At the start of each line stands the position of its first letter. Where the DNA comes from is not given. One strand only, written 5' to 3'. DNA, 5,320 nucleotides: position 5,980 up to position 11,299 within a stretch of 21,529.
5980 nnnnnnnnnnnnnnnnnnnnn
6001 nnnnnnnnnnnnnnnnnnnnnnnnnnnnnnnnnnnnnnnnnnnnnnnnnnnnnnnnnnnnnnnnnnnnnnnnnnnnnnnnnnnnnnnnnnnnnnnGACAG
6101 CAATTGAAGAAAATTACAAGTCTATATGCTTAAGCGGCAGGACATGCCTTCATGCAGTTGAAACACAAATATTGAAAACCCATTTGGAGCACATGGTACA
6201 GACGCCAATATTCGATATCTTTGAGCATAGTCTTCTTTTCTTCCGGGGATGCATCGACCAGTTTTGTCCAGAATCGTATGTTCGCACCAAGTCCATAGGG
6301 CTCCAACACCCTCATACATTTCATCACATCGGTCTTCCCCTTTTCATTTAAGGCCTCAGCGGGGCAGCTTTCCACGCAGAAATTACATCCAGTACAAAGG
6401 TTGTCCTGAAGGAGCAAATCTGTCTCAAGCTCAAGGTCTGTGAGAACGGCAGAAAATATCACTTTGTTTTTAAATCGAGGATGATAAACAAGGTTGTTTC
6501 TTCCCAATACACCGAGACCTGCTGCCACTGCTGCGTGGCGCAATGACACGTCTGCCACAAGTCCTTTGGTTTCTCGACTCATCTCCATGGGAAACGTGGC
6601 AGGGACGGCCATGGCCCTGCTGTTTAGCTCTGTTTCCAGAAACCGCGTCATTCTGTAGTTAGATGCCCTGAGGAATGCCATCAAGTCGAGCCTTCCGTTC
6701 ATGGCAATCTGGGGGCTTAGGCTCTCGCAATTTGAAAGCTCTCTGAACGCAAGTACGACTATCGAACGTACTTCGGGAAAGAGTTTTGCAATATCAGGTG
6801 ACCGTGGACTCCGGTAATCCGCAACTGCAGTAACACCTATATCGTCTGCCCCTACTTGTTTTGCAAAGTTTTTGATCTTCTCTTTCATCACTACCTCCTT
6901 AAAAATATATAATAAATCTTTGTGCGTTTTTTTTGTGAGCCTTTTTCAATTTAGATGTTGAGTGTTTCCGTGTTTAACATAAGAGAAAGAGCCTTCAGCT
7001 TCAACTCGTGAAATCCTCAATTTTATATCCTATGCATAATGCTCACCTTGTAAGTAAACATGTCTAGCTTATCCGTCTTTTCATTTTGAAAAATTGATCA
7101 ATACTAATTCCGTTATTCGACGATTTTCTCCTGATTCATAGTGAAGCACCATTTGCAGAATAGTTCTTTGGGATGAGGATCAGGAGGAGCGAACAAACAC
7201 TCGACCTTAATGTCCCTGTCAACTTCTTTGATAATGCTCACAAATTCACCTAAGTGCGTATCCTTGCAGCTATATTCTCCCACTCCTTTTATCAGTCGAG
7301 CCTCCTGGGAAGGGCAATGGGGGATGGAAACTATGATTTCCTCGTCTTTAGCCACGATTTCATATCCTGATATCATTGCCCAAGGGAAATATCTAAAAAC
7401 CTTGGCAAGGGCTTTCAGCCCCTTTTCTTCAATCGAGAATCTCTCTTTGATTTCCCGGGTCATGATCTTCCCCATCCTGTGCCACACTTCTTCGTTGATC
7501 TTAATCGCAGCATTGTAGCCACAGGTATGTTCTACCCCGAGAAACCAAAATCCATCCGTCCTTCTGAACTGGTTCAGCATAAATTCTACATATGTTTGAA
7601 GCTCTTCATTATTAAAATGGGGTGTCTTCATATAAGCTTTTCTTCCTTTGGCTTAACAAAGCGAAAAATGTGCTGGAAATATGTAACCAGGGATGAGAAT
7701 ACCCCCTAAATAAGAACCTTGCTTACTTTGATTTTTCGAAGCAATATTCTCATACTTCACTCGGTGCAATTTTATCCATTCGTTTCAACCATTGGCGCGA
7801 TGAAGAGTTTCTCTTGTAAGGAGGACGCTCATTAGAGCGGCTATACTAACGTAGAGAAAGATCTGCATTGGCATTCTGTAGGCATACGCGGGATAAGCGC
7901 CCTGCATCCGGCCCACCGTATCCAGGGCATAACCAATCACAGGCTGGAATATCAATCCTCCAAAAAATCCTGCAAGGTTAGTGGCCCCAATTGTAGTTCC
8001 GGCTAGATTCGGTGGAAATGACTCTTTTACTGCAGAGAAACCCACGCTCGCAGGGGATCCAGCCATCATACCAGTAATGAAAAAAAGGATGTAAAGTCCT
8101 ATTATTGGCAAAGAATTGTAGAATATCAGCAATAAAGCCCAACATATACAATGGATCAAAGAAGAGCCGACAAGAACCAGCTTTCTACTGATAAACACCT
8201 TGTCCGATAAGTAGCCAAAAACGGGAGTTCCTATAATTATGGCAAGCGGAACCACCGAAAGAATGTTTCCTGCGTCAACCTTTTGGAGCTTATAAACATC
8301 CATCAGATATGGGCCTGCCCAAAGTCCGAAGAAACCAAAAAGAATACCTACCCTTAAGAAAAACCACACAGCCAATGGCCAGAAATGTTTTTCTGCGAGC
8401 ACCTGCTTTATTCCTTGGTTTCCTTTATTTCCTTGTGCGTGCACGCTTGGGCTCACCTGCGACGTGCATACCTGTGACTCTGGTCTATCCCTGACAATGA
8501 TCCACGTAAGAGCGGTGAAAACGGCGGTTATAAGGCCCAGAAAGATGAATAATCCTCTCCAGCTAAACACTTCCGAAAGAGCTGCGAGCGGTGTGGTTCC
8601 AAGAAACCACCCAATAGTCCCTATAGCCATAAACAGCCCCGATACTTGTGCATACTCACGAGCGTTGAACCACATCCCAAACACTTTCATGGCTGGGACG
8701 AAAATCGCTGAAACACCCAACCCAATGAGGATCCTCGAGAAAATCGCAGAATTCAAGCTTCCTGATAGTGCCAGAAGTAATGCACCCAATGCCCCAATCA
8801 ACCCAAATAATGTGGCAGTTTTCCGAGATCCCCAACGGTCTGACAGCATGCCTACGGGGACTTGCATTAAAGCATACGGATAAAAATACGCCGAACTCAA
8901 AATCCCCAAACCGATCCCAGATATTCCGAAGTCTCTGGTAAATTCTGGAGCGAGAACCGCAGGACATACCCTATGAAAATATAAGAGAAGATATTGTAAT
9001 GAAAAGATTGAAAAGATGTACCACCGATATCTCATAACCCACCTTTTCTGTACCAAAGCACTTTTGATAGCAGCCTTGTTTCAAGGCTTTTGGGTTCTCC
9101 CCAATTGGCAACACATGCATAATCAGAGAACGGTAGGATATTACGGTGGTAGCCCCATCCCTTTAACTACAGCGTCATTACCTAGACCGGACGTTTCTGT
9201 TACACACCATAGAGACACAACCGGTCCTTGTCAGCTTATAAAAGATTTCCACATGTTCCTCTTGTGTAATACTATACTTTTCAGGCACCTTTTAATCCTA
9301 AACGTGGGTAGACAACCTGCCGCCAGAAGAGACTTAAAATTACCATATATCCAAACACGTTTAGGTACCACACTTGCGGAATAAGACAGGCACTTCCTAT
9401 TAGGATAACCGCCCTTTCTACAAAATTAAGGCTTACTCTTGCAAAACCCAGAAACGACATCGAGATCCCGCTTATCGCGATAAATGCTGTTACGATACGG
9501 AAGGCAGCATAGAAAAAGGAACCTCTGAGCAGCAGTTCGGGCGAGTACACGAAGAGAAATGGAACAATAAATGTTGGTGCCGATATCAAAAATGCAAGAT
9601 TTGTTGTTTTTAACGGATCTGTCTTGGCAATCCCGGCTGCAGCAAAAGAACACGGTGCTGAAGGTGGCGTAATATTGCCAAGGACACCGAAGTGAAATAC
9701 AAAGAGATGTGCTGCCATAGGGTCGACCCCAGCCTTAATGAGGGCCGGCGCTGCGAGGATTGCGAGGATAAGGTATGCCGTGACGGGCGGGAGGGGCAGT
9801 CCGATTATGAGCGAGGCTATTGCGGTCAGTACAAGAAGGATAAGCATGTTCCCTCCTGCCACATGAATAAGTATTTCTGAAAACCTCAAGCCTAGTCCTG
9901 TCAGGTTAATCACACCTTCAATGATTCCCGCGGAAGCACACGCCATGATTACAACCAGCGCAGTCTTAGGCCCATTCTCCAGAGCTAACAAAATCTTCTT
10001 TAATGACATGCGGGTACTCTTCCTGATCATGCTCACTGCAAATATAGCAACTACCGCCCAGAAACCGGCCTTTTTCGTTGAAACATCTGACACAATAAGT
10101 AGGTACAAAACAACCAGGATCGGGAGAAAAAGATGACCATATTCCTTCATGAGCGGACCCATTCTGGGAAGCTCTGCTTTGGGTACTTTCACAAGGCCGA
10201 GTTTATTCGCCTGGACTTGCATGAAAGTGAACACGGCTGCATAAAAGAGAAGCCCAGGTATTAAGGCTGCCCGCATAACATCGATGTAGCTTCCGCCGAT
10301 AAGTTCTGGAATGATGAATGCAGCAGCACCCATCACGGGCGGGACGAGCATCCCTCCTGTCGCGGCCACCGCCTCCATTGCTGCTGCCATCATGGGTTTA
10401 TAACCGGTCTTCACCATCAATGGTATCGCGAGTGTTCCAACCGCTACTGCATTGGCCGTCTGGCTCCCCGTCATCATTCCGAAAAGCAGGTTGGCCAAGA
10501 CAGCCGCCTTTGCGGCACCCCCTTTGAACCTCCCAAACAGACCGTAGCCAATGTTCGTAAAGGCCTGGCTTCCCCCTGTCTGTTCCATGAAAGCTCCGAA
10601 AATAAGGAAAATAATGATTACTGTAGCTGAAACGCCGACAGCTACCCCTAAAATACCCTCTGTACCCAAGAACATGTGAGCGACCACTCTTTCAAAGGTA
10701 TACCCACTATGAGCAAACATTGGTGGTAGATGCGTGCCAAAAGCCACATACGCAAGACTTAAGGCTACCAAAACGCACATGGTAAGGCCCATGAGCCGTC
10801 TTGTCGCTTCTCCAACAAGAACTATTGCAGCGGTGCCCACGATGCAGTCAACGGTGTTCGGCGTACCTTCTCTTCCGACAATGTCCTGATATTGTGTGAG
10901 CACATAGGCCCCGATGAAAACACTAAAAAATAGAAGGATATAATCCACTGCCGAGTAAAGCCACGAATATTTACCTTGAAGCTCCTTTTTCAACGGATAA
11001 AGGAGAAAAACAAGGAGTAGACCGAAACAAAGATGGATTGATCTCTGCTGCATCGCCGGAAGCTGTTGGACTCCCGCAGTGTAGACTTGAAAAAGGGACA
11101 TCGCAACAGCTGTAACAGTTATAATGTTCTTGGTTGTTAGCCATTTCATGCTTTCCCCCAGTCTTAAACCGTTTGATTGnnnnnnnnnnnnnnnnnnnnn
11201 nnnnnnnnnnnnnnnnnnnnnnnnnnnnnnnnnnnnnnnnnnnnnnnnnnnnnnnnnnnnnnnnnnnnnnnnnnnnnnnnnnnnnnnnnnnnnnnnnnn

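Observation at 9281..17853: Sigma-54-wired CoA-ligase / UbiD-like decarboxylase / UbiX module fused to a TAXI-TRAP importer: candidate anaerobic aromatic (di)carboxylate activation-decarboxylation pathway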

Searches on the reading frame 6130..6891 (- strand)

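Call 5: search_protein_families(library=pfam, proteins=[window:6130-6891:-])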
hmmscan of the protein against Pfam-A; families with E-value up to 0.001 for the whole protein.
window:6130-6891:- (253 aa): 7 families
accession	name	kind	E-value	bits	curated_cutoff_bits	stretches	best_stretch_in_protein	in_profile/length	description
PF13237.11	Fer4_10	-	3e-05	24.3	25.5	1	161-195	4-45/53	4Fe-4S dicluster domain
PF00037.32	Fer4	-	5.9e-05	23.2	21.1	1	164-181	6-23/24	4Fe-4S binding domain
PF12797.12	Fer4_2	-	0.00016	21.8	24.5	0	164-178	8-22/22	4Fe-4S binding domain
PF13484.11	Fer4_16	-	0.00024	22.3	30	0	166-252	2-65/66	4Fe-4S double cluster binding domain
PF12837.12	Fer4_6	-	0.00027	21.2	25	1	163-181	6-24/24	4Fe-4S binding domain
PF14697.11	Fer4_21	-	0.0006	20.3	35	1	161-180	36-56/59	4Fe-4S dicluster domain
PF12838.12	Fer4_7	-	0.00079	20.3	27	0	166-252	2-50/52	4Fe-4S dicluster domain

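Call 52: search_protein_families(library=ncbifam, proteins=[window:6130-6891:-], max_evalue=0.01)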
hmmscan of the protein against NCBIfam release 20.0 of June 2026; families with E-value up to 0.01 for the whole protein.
window:6130-6891:- (253 aa): 19 families
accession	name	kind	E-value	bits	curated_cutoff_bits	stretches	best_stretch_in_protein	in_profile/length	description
TIGR00276.1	TIGR00276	equivalog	5e-13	48.7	200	1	37-193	56-208/337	tRNA epoxyqueuosine(34) reductase QueG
TIGR02486.1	RDH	subfamily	3e-11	43.7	160.35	1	120-251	156-277/314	reductive dehalogenase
TIGR01944.1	rnfB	subfamily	0.00015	21.4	68.7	1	164-191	143-170/190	RnfABCDGE type electron transport complex subunit B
TIGR02179.1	PorD_KorD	subfamily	0.0013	18.8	60.05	0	164-182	55-73/78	2-oxoacid:acceptor oxidoreductase, delta subunit, pyruvate/2-ketoisovalerate family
NF006221.0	PRK08348.1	subfamily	0.0014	18.3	124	1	156-182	36-62/136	NADH-plastoquinone oxidoreductase subunit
TIGR01971.1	NuoI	subfamily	0.0014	18.2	113.05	0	165-188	82-105/121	NADH-quinone oxidoreductase, chain I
NF003475.0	PRK05113.1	equivalog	0.0018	18.2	203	1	163-182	142-161/190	electron transport complex subunit RsxB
NF009945.0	PRK13409.1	equivalog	0.0027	16.5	469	1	156-182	41-67/592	ribosome biogenesis/translation initiation ATPase RLI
NF040864.1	HgcB_ferredoxin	equivalog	0.0031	17.3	99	1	158-188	8-38/93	mercury methylation ferredoxin HgcB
NF040763.1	FeFe_hydrog_A6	exception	0.0034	15.8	765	1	156-188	180-212/571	NADH-dependent [FeFe] hydrogenase, group A6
NF042909.1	FMH_DH_FwdF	exception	0.0042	16.2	375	1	158-190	9-41/336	tungsten-dependent formylmethanofuran dehydrogenase subunit FwdF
TIGR02512.1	FeFe_hydrog_A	subfamily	0.0044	15.9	405.95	1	153-189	39-76/375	[FeFe] hydrogenase, group A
NF043039.1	HgcAB_like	equivalog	0.0052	16.4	285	1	137-189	276-325/350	HgcAB-like fusion protein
NF043069.1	T4HPD_activ_SAM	equivalog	0.0055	16.1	425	1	156-190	43-80/299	trans-4-hydroxy-L-proline dehydratase activase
NF040684.1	PorD_Arch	equivalog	0.0056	16.7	120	0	164-183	62-81/85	pyruvate synthase subunit PorD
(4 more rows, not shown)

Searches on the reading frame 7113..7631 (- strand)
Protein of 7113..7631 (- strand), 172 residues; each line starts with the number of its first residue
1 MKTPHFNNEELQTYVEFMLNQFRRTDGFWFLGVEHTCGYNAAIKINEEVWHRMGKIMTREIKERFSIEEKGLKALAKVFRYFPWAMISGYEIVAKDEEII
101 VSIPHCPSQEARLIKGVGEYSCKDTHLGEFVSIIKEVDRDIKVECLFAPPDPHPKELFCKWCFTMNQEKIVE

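Call 5: search_protein_families(library=pfam, proteins=[window:7113-7631:-])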
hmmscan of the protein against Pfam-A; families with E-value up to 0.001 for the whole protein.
window:7113-7631:- (172 aa): 1 family
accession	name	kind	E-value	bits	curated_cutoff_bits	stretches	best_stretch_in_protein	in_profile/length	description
PF19620.4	DUF6125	-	7.5e-28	98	27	1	11-165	8-164/164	Family of unknown function (DUF6125)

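Call 52: search_protein_families(library=ncbifam, proteins=[window:7113-7631:-], max_evalue=0.01)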
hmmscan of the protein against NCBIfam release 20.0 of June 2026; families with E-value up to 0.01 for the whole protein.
window:7113-7631:- (172 aa): 0 families

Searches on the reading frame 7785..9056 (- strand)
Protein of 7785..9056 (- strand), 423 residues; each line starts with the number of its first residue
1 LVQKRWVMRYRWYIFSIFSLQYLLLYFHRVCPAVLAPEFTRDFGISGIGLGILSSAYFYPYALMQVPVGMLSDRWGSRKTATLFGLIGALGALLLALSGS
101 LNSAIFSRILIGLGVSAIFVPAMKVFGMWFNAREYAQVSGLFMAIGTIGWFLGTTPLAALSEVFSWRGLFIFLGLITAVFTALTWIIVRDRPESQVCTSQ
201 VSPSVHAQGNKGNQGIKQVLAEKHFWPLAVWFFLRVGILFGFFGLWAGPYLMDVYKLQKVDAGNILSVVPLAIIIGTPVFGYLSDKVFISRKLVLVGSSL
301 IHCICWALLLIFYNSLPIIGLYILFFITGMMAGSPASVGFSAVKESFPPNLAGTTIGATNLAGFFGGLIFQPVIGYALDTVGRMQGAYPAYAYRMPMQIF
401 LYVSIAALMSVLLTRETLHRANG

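Call 5: search_protein_families(library=pfam, proteins=[window:7785-9056:-])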
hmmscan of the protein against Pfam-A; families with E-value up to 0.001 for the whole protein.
window:7785-9056:- (423 aa): 2 families
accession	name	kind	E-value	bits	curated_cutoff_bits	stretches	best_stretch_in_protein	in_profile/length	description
PF07690.21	MFS_1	-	3.8e-48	164.6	33.4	1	20-370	3-346/347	Major Facilitator Superfamily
PF01306.25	LacY_symp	-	2.8e-05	23.5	24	1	223-324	7-106/413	LacY proton/sugar symporter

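Call 52: search_protein_families(library=ncbifam, proteins=[window:7785-9056:-], max_evalue=0.01)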
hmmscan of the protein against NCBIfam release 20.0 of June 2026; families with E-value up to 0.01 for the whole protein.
window:7785-9056:- (423 aa): 34 families (the best 25 are shown)
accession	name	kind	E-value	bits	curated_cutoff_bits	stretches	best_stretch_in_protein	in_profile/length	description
TIGR00893.1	2A0114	subfamily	1.2e-44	152.9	395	1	21-396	2-389/399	D-galactonate transporter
TIGR00881.1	2A0104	subfamily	3.7e-35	121.7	407.75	1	21-380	3-372/379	phosphoglycerate transporter protein PgtP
TIGR00886.1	2A0108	subfamily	4.3e-20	72.1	311.7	1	24-308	12-309/368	NarK family nitrate/nitrite MFS transporter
TIGR00710.1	efflux_Bcr_CflA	subfamily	9e-18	64.8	200.9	1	37-370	29-348/385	Bcr/CflA family efflux MFS transporter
TIGR00895.1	2A0115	subfamily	2.1e-17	63.1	418.55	1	2-375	6-395/398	aromatic acid/H+ symport family MFS transporter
NF049980.1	SfMCT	equivalog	5.7e-17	61.5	320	1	61-389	50-373/378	L-lactate MFS transporter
TIGR00880.1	2_A_01_02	superfamily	8.1e-15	55.2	131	2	56-189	2-139/141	multidrug resistance protein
TIGR00894.1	2A0114euk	subfamily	9e-14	50.8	626.45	1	50-379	78-421/465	Na(+)-dependent inorganic phosphate cotransporter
TIGR00712.1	glpT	equivalog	5.9e-13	48.7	632.55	1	8-386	24-416/440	glycerol-3-phosphate transporter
TIGR00890.1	2A0111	subfamily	6.9e-13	48.3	374.85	1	34-371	24-352/377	oxalate/formate antiport family MFS transporter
NF052292.1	efflux_CraA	equivalog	1.9e-10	40.4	725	1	30-230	34-223/409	chloramphenicol efflux MFS transporter CraA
NF007077.0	PRK09528.1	subfamily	1.9e-10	39.8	429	2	222-317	10-104/421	galactoside permease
NF011571.1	PRK14995.1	subfamily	3.1e-09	36.1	701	1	8-191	1-186/493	SmvA family efflux MFS transporter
NF033134.0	cmlA_floR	equivalog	1.7e-08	34.4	450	1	55-315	52-296/388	CmlA/FloR family chloramphenicol efflux MFS transporter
NF008661.1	PRK11663.1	subfamily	3.9e-08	32.7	564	1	10-369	27-395/439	MFS transporter family glucose-6-phosphate receptor UhpC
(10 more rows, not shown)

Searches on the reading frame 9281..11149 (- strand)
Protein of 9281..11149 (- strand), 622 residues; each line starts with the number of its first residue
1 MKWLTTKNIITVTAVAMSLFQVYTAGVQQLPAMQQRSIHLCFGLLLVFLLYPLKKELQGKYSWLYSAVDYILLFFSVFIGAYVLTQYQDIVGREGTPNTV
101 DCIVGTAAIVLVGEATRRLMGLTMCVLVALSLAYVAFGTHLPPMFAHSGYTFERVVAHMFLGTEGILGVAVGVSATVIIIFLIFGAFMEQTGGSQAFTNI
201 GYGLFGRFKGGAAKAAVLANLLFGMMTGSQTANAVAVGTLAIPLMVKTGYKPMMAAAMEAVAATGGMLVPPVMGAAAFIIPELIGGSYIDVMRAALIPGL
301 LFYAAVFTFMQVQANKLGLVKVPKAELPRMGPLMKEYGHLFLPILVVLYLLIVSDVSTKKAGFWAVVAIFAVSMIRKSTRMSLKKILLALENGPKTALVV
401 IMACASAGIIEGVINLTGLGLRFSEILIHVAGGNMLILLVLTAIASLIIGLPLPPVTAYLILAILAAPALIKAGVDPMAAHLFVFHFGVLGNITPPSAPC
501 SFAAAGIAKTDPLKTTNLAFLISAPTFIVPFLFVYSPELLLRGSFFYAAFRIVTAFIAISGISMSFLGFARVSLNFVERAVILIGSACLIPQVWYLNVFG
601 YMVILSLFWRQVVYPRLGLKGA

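Call 3: search_protein_families(library=pfam, proteins=[window:9281-11149:-])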
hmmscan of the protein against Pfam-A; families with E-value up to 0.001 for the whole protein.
window:9281-11149:- (622 aa): 1 family
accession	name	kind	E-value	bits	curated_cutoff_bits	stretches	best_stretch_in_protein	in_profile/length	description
PF06808.19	DctM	-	9e-82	275.5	23.8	1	109-545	3-410/413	Tripartite ATP-independent periplasmic transporter, DctM component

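Call 4: search_protein_families(library=ncbifam, proteins=[window:9281-11149:-])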
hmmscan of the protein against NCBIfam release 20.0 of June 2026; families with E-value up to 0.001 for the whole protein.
window:9281-11149:- (622 aa): 3 families
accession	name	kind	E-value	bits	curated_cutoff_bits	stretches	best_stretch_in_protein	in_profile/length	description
TIGR02123.1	TRAP_fused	subfamily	2.1e-175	585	320.65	1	8-612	3-609/615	TRAP transporter fused permease subunit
TIGR00786.1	dctM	subfamily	3.9e-29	101.6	268.45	1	166-538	31-399/405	TRAP transporter large permease subunit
NF011634.1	PRK15060.1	equivalog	4.1e-18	65.6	800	1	171-540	52-417/425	2,3-diketo-L-gulonate TRAP transporter large permease YiaN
